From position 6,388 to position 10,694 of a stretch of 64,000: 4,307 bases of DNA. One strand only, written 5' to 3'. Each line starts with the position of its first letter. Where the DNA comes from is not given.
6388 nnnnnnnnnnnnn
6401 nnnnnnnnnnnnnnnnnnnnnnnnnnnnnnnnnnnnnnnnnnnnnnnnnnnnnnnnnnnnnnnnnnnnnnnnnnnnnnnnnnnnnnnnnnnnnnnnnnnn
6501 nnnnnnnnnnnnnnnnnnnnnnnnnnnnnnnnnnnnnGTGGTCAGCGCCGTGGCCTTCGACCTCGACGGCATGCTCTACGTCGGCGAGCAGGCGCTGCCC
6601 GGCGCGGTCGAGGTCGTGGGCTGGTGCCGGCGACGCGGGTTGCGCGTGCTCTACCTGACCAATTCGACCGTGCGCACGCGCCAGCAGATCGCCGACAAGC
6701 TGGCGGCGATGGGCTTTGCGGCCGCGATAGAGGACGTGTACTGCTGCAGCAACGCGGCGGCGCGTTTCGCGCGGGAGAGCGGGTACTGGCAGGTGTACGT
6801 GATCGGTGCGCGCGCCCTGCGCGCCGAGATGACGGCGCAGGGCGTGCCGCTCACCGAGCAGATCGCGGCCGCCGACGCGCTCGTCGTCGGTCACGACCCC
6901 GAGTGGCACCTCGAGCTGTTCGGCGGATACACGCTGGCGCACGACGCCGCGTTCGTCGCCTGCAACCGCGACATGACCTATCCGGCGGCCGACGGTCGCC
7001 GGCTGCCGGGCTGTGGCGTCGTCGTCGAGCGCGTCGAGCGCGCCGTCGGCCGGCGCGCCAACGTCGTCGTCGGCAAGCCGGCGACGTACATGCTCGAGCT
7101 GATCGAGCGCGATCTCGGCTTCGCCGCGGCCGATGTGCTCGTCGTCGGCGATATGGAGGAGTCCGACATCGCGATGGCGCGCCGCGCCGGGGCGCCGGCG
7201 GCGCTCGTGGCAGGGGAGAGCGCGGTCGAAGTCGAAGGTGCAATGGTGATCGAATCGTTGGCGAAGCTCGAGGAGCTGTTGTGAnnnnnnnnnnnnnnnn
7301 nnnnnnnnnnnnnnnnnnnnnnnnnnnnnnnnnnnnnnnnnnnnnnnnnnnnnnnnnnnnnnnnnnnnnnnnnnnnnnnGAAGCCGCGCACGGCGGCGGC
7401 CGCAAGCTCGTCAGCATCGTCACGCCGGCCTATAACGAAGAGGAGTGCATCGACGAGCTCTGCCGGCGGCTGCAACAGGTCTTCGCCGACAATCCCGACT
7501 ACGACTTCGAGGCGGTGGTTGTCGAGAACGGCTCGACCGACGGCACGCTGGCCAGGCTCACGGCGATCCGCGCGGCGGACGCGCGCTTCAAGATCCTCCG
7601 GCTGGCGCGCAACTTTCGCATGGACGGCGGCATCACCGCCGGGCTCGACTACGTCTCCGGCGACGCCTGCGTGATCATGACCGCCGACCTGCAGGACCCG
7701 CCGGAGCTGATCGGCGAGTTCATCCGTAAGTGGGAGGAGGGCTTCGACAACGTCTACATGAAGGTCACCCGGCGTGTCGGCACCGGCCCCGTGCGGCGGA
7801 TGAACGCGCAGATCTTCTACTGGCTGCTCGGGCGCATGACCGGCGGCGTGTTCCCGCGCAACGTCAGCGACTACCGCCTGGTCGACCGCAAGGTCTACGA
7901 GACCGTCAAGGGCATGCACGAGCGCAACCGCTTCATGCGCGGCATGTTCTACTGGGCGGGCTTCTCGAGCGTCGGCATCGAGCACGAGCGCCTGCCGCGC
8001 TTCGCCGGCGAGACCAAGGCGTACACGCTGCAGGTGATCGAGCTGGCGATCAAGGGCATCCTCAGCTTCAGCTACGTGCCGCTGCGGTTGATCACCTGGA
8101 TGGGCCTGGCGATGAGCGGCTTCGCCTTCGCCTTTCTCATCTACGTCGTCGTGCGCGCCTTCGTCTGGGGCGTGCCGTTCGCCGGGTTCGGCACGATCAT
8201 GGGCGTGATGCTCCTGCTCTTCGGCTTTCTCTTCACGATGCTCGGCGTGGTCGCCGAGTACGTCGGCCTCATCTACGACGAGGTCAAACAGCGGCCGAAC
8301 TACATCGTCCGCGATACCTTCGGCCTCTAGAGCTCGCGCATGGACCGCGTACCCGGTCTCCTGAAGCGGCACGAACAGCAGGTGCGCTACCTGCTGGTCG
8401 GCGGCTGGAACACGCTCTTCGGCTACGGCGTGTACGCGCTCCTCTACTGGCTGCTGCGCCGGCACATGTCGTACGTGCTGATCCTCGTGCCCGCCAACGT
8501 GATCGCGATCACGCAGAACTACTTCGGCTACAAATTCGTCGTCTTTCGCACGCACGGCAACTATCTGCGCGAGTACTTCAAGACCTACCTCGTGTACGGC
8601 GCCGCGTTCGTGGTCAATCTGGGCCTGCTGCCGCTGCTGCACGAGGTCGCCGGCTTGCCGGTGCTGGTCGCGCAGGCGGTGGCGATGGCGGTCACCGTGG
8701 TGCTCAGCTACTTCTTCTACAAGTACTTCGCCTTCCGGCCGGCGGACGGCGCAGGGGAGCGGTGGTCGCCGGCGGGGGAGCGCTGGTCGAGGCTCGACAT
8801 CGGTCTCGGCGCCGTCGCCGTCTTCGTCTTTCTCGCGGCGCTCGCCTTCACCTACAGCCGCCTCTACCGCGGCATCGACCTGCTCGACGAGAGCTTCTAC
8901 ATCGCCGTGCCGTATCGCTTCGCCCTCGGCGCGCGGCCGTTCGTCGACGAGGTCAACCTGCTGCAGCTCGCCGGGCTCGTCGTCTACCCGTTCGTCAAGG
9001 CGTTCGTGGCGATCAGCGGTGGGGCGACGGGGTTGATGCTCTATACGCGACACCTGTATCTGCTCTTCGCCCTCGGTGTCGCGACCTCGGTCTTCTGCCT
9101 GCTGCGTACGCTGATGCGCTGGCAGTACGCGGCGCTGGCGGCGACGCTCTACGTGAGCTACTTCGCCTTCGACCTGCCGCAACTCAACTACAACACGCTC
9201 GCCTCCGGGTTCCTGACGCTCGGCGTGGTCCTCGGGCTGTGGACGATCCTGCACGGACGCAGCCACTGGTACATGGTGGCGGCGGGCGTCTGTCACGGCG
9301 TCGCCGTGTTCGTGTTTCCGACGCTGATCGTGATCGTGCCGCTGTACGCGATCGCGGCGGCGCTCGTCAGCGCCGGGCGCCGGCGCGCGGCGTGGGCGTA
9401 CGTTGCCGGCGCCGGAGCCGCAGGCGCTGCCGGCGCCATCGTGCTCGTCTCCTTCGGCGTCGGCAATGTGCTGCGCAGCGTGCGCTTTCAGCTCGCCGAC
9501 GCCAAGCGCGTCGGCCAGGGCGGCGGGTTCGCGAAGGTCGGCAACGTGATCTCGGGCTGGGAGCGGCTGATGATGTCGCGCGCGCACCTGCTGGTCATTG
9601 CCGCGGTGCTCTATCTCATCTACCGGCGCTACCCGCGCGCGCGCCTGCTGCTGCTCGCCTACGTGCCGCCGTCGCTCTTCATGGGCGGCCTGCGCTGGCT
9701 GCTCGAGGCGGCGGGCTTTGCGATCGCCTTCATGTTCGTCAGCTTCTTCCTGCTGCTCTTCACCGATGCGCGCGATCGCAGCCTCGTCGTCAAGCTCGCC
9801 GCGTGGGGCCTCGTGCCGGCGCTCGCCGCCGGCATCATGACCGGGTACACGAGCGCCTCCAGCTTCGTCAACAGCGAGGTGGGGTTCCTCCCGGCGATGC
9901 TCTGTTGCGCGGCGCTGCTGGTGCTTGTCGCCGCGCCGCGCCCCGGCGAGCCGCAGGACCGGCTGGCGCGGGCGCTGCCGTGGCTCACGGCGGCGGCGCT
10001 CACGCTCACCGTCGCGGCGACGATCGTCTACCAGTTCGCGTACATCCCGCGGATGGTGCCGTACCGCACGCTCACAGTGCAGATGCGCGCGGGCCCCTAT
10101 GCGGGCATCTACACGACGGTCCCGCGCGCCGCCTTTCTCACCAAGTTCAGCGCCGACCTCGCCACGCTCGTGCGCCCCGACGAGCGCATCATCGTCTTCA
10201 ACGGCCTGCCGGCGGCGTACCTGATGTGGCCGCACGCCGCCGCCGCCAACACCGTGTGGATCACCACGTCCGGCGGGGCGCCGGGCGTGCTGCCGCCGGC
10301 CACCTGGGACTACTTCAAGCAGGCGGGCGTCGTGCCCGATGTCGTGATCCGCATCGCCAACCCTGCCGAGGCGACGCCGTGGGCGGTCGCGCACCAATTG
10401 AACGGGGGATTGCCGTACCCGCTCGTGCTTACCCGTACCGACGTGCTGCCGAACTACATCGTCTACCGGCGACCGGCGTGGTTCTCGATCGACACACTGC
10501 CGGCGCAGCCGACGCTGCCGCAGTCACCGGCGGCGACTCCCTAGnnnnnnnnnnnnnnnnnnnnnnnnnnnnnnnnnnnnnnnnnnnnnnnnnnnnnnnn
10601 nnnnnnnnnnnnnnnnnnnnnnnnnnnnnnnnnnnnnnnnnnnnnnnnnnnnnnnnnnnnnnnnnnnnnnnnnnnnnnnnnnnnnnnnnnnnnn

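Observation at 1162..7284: Unusual six-gene cassette (ThDP enzyme, HpcH-like aldolase, SDR, DHQS-like cyclase, HAD phosphatase, epimerase): candidate pathway for a higher-carbon, branched or carbocyclic sugar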

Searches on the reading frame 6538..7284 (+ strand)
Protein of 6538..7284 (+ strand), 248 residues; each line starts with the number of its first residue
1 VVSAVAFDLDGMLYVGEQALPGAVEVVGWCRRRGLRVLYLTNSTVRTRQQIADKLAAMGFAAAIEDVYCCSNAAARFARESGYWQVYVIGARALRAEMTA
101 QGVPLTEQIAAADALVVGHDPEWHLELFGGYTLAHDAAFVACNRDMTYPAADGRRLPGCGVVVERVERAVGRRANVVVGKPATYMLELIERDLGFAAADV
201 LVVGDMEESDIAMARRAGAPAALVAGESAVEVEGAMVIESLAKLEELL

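Call 4: search_protein_families(library=pfam, proteins=[window:6538-7284:+], max_evalue=0.01)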
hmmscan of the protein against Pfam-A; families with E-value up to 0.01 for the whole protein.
window:6538-7284:+ (248 aa): 5 families
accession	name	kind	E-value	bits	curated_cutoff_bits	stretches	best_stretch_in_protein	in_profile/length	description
PF13344.12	Hydrolase_6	-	1.4e-22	80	27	1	5-103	1-100/101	Haloacid dehalogenase-like hydrolase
PF00702.32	Hydrolase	-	4.6e-13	50.4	26.4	1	3-218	2-191/191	haloacid dehalogenase-like hydrolase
PF13242.12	Hydrolase_like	-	4.4e-11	43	22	1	178-228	2-52/75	HAD-hyrolase-like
PF13419.12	HAD_2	-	0.00025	21.6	23.8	1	176-224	131-178/178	Haloacid dehalogenase-like hydrolase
PF12710.13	HAD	-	0.0016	19.3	27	0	19-112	85-179/189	haloacid dehalogenase-like hydrolase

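Call 5: search_protein_families(library=ncbifam, proteins=[window:6538-7284:+], max_evalue=0.01)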
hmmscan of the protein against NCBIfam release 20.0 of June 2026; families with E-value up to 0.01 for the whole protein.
window:6538-7284:+ (248 aa): 20 families
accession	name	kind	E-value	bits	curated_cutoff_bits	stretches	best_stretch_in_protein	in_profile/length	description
TIGR01452.1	PGP_euk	subfamily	1.1e-39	136.6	201.95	2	2-113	2-115/279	phosphoglycolate/pyridoxal phosphate family phosphatase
NF053752.1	TK1734_fam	exception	1.1e-31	110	475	1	5-225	3-229/260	2-phosphoglycolate phosphatase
TIGR01460.1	HAD-SF-IIA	subfamily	4.8e-30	105.1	100.15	1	5-224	1-243/246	HAD-IIA family hydrolase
TIGR01457.1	HAD-SF-IIA-hyp2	hypoth_equivalog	2.7e-29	102.4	247.65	1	7-225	6-223/249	TIGR01457 family HAD-type hydrolase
NF007762.0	PRK10444.1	equivalog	3.4e-22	79.2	368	1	3-226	4-223/250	HAD-IIA family hydrolase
TIGR01458.1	HAD-SF-IIA-hyp3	hypoth_equivalog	4.6e-13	49.1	175.95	1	2-224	1-223/257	TIGR01458 family HAD-type hydrolase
TIGR01459.1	HAD-SF-IIA-hyp4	hypoth_equivalog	5.6e-12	45.6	103.75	1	7-225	13-241/242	TIGR01459 family HAD-type hydrolase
TIGR01662.1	HAD-SF-IIIA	subfamily_domain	2.8e-06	27.5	44.6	1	178-224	91-138/141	HAD-IIIA family hydrolase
TIGR02254.1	YjjG_YfnB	equivalog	5.3e-06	26.1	159.9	1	178-247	150-219/223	YjjG family noncanonical pyrimidine nucleotidase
TIGR01656.1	Histidinol-ppas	subfamily_domain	0.00011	22.1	84.15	1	178-224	100-146/149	histidinol-phosphate phosphatase domain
TIGR01509.1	HAD-SF-IA-v3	subfamily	0.00013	22.1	29.4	0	175-221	106-151/154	HAD-IA family hydrolase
TIGR01668.1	YqeG_hyp_ppase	hypoth_equivalog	0.0002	20.9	89.1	0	163-225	74-136/170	YqeG family HAD IIIA-type phosphatase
TIGR01549.1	HAD-SF-IA-v1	subfamily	0.00029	21.3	23.3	1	179-218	112-149/149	HAD-IA family hydrolase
NF053830.1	RUBPPhHalo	equivalog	0.00039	20.1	330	0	179-230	158-209/234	ribulose-1,5-bisphosphate 5-phosphatase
TIGR01422.2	phosphonatase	equivalog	0.00056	19.3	220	0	18-76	98-153/251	phosphonoacetaldehyde hydrolase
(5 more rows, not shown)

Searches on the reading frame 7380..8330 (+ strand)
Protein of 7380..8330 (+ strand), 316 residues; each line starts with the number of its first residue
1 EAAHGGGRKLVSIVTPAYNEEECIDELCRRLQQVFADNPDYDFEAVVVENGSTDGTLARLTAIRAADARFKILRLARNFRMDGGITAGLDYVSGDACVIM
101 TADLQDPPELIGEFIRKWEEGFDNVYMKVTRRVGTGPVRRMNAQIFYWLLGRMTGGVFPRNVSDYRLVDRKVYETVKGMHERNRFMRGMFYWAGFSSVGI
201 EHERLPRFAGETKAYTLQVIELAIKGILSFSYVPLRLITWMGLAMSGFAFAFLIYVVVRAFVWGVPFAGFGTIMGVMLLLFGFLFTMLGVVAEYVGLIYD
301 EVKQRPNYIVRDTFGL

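Call 4: search_protein_families(library=pfam, proteins=[window:7380-8330:+], max_evalue=0.01)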
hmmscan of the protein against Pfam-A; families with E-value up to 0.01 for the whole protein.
window:7380-8330:+ (316 aa): 2 families
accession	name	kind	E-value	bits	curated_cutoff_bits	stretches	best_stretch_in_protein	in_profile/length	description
PF00535.33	Glycos_transf_2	-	5.3e-25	88.7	23.3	1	12-175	1-166/168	Glycosyl transferase family 2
PF10355.14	Ytp1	-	0.0052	16.5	25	1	189-276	113-197/276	Protein YTP1-like, C-terminal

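Call 5: search_protein_families(library=ncbifam, proteins=[window:7380-8330:+], max_evalue=0.01)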
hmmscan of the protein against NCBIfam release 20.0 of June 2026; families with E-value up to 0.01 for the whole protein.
window:7380-8330:+ (316 aa): 11 families
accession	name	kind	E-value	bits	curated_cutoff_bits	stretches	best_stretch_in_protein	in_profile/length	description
NF047588.1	GlcsyltransPgfSStrep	equivalog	2.9e-68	230.4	500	1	11-313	3-305/308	glycosyltransferase PgfS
NF007986.1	PRK10714.1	equivalog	2.3e-39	135.2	529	1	9-312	6-310/316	undecaprenyl-phosphate 4-deoxy-4-formamido-L-arabinose transferase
TIGR03937.1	PgaC_IcaA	equivalog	3.1e-08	33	422.3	1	9-103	45-135/407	poly-beta-1,6-N-acetyl-D-glucosamine synthase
NF047683.1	TeichurnBiosyTuaG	equivalog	5e-07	29.6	400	1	8-79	5-72/252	teichuronic acid biosynthesis protein TuaG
NF041875.1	EPS_EpsD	equivalog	5.1e-07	29.4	370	1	11-126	1-112/325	exopolysaccharide biosynthesis glycosyltransferase EpsD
NF010496.0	PRK13915.1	equivalog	1.7e-06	27.3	262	1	9-107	31-130/307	glucosyl-3-phosphoglycerate synthase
TIGR04283.1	glyco_like_mftF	equivalog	9.4e-06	25.4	182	1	11-65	1-51/221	TIGR04283 family arsenosugar biosynthesis glycosyltransferase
TIGR04009.1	wcaE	equivalog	0.0003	20.2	369.2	1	10-62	2-53/248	colanic acid biosynthesis glycosyltransferase WcaE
NF045692.1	OglycostaseCruG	equivalog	0.00052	19.1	600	1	11-73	43-101/386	2'-O-glycosyltransferase CruG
TIGR04242.1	nodulat_NodC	equivalog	0.0032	16.5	550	1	11-96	50-134/395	chitooligosaccharide synthase NodC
NF058614.1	PPMAGASynPpgS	equivalog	0.0039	16.7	370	1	12-92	3-71/226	polyprenyl-phospho-N-acetylgalactosaminyl synthase PpgS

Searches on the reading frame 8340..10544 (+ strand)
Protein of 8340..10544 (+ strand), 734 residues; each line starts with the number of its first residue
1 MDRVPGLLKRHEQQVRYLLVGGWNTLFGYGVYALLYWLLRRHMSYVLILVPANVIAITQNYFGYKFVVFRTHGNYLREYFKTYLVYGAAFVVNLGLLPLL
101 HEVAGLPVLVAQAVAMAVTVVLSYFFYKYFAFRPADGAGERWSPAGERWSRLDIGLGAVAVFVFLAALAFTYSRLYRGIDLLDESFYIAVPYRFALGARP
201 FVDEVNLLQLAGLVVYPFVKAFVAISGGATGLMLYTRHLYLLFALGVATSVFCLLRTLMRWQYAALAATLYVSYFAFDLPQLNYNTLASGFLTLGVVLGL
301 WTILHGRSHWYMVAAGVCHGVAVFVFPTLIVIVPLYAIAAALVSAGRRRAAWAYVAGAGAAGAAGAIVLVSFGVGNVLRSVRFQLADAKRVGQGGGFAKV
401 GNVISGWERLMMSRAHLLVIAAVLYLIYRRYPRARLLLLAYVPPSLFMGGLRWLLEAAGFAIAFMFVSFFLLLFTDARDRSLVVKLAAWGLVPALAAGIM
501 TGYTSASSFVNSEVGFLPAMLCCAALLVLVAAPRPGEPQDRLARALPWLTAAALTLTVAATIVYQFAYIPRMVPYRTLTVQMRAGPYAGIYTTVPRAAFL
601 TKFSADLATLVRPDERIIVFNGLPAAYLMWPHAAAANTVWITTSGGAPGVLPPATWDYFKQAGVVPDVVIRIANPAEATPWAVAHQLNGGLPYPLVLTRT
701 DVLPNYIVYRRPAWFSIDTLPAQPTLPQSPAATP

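Call 4: search_protein_families(library=pfam, proteins=[window:8340-10544:+], max_evalue=0.01)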
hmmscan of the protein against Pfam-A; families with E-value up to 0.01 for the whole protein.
window:8340-10544:+ (734 aa): 1 family
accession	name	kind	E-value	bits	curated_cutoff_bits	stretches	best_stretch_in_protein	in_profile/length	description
PF04138.20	GtrA_DPMS_TM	-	3.3e-18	66.4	26.1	1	16-132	1-117/117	GtrA/DPMS, transmembrane domain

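Call 5: search_protein_families(library=ncbifam, proteins=[window:8340-10544:+], max_evalue=0.01)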
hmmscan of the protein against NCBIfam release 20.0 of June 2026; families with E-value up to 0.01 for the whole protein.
window:8340-10544:+ (734 aa): 0 families

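Call 69: search_protein_families(library=pfam, proteins=[window:8760-10544:+], max_evalue=5)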
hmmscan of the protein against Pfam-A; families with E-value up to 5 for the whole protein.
window:8760-10544:+ (594 aa): 0 families

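Call 70: find_homologous_proteins(query=window:8340-10544:+, max_evalue=1e-10)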
Query window:8340-10544:+ (734 aa): 23 proteins with E <= 1e-10 among 8000 candidates.
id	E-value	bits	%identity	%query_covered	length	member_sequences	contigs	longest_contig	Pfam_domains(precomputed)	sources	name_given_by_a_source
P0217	0.0e+0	1616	100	100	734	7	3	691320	PF04138.21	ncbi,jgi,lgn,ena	jgi:putative flippase GtrA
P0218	0.0e+0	1374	87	99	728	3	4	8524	PF04138.21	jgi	jgi:putative flippase GtrA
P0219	0.0e+0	1326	83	99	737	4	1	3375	PF04138.21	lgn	-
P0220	9.9e-182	624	56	75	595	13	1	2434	-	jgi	jgi:hypothetical protein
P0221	5.1e-181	622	54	75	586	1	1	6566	-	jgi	-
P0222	2.4e-171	590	55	74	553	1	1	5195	-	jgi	jgi:hypothetical protein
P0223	1.4e-146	508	50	71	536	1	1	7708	-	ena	-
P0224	5.7e-127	443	44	75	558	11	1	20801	-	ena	-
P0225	2.3e-119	418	43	79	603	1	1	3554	-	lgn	-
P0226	2.4e-114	401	40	76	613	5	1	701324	-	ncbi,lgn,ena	-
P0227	1.7e-105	372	40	74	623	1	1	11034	-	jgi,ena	-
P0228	9.0e-105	370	35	75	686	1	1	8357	-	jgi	jgi:hypothetical protein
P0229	1.0e-95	340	39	77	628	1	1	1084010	-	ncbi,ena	-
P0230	3.6e-92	328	37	74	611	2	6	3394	-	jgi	jgi:hypothetical protein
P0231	1.4e-91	326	38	75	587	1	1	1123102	-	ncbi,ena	-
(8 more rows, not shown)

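Call 78: predict_structure(alignment_id=A2)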
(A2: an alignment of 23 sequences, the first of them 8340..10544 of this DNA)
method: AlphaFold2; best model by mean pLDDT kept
length: 734 residues; sequences in the alignment: 23
mean_pLDDT: 78.4   pTM: 0.78
mean pLDDT of the five models: 78.4, 76.0, 75.9, 74.8, 74.0
residues with pLDDT >= 90: 260; 70-90: 276; 50-70: 112; < 50: 86
segments of 3 or more residues with pLDDT < 50: 1-12, 17-33, 42-72, 136-147, 641-646
pLDDT, mean of each block of 10 residues (from residue 1): 40 48 42 49 40 31 38 55 65 68 64 66 62 48 51 87 90 88 74 81 68 90 89 93 96 95 96 81 90 97 89 97 91 95 92 97 92 85 73 69 84 85 91 85 80 69 91 90 95 94 83 92 94 75 86 91 76 81 92 92 93 86 78 62 50 77 86 84 87 93 91 91 73 51
secondary structure, 60 per line:
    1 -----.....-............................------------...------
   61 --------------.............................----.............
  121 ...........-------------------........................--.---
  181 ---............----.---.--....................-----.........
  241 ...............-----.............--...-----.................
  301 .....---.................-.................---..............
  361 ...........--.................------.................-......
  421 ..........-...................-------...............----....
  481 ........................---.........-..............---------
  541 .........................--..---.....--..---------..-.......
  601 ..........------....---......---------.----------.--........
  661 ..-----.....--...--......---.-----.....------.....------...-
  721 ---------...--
elements in order (helices of 4 or more, strands of 3 or more residues): H6-10 H12-39 H75-103 H108-131 H151-174 H184-195 H207-226 H232-255 H261-273 H284-305 H309-325 H327-343 H347-371 H374-390 H397-413 H415-430 H432-450 H458-472 H477-504 H508-516 H518-531 H541-565 H594-610 E617-620 H624-629 H653-662 E668-672 H680-685 E695-699 E706-710

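Call 86: fold_search(model_id=the predicted structure, library=pdb)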
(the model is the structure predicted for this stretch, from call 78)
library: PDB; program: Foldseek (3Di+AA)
matches with E <= 10: 269; with E <= 0.001: 8
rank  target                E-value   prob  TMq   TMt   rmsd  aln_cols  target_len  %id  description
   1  8pn9_A                1.3e-04  1.00  0.40  0.44  13.8       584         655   12  Structure of human oligosaccharyltransferase OST-A complex bound to NGI-1 (released 2024-05-08)
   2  7oci_F                1.5e-04  1.00  0.37  0.41  11.1       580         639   12  Cryo-EM structure of yeast Ost6p containing oligosaccharyltransferase complex (released 2022-02-16)
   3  8agc_A                2.2e-04  1.00  0.38  0.39  16.2       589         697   13  Structure of yeast oligosaccharylransferase complex with lipid-linked oligosaccharide and non-acceptor peptide bound (released 2022-12-07)
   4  8if8_B                3.3e-04  1.00  0.36  0.40  12.5       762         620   14  Arabinosyltransferase AftA (released 2023-05-31)
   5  6ezn_F                6.5e-04  1.00  0.36  0.39  12.9       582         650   12  Cryo-EM structure of the yeast oligosaccharyltransferase (OST) complex (released 2018-01-17)
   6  8age_A                8.3e-04  1.00  0.40  0.44  11.5       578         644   13  Structure of yeast oligosaccharylransferase complex with acceptor peptide bound (released 2022-12-07)
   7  6s7o_A                9.4e-04  1.00  0.38  0.42  15.3       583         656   10  Cryo-EM structure of human oligosaccharyltransferase complex OST-A (released 2019-12-18)
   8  6ftg_5                9.7e-04  1.00  0.37  0.41  15.7       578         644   13  Subtomogram average of OST-containing ribosome-translocon complexes from canine rough microsomal membranes (released 2018-03-21)
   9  8if8_C                2.9e-03  1.00  0.37  0.43  11.5       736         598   13  Arabinosyltransferase AftA (released 2023-05-31)
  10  8agb_A                3.4e-03  1.00  0.39  0.44  12.0       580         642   13  Structure of yeast oligosaccharylransferase complex with lipid-linked oligosaccharide bound (released 2022-12-07)
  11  6s7t_A                4.3e-03  1.00  0.36  0.37  16.3       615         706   12  Cryo-EM structure of human oligosaccharyltransferase complex OST-B (released 2019-12-18)
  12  7zlg_A                6.2e-03  1.00  0.38  0.41  13.0       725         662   11  Cryo-EM structure of C-mannosyltransferase CeDPY19, in complex with acceptor peptide and bound to CMT2-Fab and anti-Fa (released 2023-01-11)
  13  5f15                  1.6e-02  1.00  0.36  0.45  13.1       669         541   13  Crystal Structure of ArnT from Cupriavidus metallidurans bound to Undecaprenyl phosphate (released 2016-02-17)
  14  5ezm                  3.1e-02  1.00  0.39  0.50  12.4       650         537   12  Crystal Structure of ArnT from Cupriavidus metallidurans in the apo state (released 2016-02-17)
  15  9pc9                  4.6e-02  0.38  0.12  0.17  20.1       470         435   14  Structure of Synaptic Vesicle Protein 2A Bound to UCB7361 (released 2025-09-10)
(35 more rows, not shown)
